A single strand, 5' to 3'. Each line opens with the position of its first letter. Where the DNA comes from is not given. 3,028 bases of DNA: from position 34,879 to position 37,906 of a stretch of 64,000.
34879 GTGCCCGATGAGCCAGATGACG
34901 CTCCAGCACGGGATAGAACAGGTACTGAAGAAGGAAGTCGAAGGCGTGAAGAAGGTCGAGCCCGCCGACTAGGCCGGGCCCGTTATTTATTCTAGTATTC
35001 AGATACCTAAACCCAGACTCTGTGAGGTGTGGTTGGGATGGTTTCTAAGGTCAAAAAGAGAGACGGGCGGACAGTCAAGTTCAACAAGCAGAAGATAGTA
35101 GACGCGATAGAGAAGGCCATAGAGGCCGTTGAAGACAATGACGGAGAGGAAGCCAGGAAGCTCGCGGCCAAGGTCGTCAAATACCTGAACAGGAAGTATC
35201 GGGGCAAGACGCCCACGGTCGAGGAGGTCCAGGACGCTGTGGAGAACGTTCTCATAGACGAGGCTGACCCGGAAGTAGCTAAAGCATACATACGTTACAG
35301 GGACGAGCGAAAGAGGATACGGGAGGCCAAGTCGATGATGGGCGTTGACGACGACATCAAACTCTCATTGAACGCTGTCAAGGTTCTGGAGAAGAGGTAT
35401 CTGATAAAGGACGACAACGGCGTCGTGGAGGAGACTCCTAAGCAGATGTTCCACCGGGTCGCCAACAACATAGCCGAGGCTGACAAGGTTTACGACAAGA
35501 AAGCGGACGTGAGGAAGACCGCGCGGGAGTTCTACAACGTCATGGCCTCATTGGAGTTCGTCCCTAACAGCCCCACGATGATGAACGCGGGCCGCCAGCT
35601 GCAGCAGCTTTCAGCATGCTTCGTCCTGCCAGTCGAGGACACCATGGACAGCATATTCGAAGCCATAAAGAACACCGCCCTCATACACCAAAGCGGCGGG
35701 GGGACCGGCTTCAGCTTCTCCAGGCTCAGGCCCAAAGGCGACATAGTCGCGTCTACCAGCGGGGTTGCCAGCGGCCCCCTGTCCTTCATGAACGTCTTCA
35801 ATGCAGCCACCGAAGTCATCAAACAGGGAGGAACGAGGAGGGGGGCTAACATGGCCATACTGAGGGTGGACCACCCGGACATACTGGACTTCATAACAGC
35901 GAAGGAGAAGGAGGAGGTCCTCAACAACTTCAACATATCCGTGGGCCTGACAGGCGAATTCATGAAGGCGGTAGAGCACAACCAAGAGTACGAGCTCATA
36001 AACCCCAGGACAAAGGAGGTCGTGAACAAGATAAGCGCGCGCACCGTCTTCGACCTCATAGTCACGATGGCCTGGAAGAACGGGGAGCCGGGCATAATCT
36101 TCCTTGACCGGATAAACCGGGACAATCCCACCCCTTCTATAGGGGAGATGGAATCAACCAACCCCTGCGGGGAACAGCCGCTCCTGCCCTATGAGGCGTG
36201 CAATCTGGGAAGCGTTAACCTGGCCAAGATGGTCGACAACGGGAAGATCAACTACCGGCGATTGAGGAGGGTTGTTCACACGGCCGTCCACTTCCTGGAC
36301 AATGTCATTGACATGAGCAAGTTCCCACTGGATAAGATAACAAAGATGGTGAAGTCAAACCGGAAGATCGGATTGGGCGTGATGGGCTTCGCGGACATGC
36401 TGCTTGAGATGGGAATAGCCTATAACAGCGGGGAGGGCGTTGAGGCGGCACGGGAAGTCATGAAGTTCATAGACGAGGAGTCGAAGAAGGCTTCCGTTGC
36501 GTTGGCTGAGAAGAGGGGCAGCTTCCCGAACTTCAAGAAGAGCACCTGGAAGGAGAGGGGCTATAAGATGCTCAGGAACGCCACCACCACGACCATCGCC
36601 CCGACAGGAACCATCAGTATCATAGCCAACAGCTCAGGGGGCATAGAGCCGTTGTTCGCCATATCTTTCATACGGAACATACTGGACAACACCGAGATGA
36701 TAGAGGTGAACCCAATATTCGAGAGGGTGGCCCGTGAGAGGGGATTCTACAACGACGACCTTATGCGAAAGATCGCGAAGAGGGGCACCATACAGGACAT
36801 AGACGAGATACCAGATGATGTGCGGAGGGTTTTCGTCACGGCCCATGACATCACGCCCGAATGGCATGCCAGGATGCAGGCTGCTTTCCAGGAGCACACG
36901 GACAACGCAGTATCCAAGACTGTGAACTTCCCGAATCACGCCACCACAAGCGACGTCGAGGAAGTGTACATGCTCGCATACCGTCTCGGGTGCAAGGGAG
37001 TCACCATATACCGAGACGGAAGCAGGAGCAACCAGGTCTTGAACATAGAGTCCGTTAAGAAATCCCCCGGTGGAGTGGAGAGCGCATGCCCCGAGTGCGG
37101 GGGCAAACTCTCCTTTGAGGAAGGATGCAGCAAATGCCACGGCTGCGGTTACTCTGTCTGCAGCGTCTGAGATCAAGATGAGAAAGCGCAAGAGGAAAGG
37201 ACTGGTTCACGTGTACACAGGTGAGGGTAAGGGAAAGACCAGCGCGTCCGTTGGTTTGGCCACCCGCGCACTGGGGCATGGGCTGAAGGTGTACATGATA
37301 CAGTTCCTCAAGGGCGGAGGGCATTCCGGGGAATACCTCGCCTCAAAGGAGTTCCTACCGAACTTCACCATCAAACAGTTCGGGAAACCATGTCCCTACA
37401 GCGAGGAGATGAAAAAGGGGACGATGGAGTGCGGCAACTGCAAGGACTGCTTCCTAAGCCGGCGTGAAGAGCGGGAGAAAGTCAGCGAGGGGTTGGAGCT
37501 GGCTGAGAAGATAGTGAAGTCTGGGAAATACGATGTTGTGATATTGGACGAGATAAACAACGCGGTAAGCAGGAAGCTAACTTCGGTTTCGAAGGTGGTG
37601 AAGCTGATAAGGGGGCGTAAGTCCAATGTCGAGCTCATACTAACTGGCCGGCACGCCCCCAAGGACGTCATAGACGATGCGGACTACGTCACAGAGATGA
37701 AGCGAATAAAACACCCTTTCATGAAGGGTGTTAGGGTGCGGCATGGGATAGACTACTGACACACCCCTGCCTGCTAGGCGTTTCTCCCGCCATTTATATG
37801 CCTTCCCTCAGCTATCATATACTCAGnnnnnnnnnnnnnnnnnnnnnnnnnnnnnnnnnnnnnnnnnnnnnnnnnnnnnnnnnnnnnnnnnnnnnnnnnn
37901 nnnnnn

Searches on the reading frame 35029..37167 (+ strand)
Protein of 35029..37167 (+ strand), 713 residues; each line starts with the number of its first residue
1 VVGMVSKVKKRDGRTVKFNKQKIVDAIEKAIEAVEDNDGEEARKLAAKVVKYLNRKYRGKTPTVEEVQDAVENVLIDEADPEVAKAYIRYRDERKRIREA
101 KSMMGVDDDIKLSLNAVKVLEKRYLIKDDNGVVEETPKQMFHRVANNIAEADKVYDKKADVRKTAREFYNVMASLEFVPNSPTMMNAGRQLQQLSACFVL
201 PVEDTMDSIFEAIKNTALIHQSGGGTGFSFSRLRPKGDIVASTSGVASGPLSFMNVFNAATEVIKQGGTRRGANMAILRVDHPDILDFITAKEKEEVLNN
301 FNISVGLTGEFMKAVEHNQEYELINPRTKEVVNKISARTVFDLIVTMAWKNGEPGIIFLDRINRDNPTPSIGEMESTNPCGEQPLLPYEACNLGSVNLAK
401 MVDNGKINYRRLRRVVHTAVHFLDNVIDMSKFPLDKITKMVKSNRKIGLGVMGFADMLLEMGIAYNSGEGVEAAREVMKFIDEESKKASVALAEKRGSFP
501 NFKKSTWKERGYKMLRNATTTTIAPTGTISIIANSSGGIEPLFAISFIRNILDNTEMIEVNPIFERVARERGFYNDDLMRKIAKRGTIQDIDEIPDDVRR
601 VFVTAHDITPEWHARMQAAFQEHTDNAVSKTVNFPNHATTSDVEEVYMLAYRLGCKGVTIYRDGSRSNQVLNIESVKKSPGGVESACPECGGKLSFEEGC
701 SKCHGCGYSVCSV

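Call 9: search_protein_families(library=pfam, proteins=[window:35029-37167:+], max_evalue=0.001)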
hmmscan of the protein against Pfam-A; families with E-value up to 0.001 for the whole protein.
window:35029-37167:+ (713 aa): 3 families
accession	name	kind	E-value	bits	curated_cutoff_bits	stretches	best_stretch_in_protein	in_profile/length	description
PF02867.20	Ribonuc_red_lgC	-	4e-142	474.9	23.9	1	195-661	1-523/523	Ribonucleotide reductase, barrel domain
PF00317.26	Ribonuc_red_lgN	-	6.1e-28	97.1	28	1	111-191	2-76/77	Ribonucleotide reductase, all-alpha domain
PF03477.21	ATP-cone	-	2.8e-23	82.7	25.8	1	7-96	2-88/88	ATP cone domain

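Call 63: search_protein_families(library=ncbifam, proteins=[window:35029-37167:+], max_evalue=0.00001)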
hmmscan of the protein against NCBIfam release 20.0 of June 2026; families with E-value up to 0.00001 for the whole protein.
window:35029-37167:+ (713 aa): 24 families
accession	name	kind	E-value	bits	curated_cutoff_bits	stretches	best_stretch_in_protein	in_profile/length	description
NF006417.0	PRK08665.1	equivalog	0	1054.4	961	1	108-679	8-581/759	vitamin B12-dependent ribonucleotide reductase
NF005010.0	PRK06406.1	subfamily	1.9e-297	988.7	1125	2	153-673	208-727/771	vitamin B12-dependent ribonucleotide reductase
TIGR02504.1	NrdJ_Z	equivalog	1.8e-229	763.3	399.95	1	117-671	2-606/606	adenosylcobalamin-dependent ribonucleoside-diphosphate reductase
NF006207.0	PRK08332.1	equivalog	3.9e-163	544.8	2400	5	226-380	701-860/1684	vitamin B12-dependent ribonucleotide reductase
NF005122.0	PRK06556.1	equivalog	4.8e-115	385.3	859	3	110-296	69-260/960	vitamin B12-dependent ribonucleotide reductase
TIGR02506.1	NrdE_NrdA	equivalog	9.6e-111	371.1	341.05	2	115-509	2-429/616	ribonucleoside-diphosphate reductase subunit alpha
NF005544.0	PRK07207.1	equivalog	1.6e-100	337.4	965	4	319-508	526-721/965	ribonucleoside-diphosphate reductase subunit alpha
NF005991.0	PRK08115.1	equivalog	1e-95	321.5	854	3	331-519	429-618/858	vitamin B12-dependent ribonucleotide reductase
NF006577.0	PRK09102.1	equivalog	2.2e-91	307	620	1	103-668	16-574/604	ribonucleoside-diphosphate reductase subunit alpha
NF005401.0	PRK06948.1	subfamily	8.1e-83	279.1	906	1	117-673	18-592/604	ribonucleotide reductase-like protein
NF009029.0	PRK12365.1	equivalog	2.1e-81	274.3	1350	4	325-512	616-806/1046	ribonucleoside-diphosphate reductase subunit alpha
NF005101.0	PRK06539.1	equivalog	4.3e-79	266.5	988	3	332-509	393-574/822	ribonucleoside-diphosphate reductase subunit alpha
NF005736.0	PRK07562.1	equivalog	2.1e-73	247.5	1737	3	300-505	396-603/1222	vitamin B12-dependent ribonucleotide reductase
NF009028.0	PRK12364.1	equivalog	1.3e-70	238.4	1377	3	96-291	220-410/842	ribonucleoside-diphosphate reductase subunit alpha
NF006279.0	PRK08447.1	equivalog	7.9e-64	216.3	1082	2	103-328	128-351/789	ribonucleoside-diphosphate reductase subunit alpha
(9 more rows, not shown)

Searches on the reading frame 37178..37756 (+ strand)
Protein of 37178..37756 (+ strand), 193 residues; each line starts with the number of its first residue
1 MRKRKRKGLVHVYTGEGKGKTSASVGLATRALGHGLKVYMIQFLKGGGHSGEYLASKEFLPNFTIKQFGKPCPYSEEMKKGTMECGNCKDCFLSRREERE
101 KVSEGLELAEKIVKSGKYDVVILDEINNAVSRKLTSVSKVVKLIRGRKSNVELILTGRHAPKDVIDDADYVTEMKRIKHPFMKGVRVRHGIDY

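Call 63: search_protein_families(library=ncbifam, proteins=[window:37178-37756:+], max_evalue=0.00001)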
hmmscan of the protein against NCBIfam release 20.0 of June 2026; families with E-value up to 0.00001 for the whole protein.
window:37178-37756:+ (193 aa): 4 families
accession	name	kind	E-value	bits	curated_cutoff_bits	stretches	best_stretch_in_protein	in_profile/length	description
NF004637.0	PRK05986.1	subfamily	1.3e-49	168.6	185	1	2-193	23-197/197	cob(I)yrinic acid a,c-diamide adenosyltransferase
TIGR00708.1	cobA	equivalog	3.8e-47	160.3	167.75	1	4-193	2-177/177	cob(I)yrinic acid a,c-diamide adenosyltransferase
NF005647.0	PRK07413.1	equivalog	6.9e-23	81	426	1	3-185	15-193/382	cob(I)yrinic acid a,c-diamide adenosyltransferase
NF005648.0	PRK07414.1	equivalog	2.2e-21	76.2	248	1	74-178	72-176/178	P-loop NTPase family protein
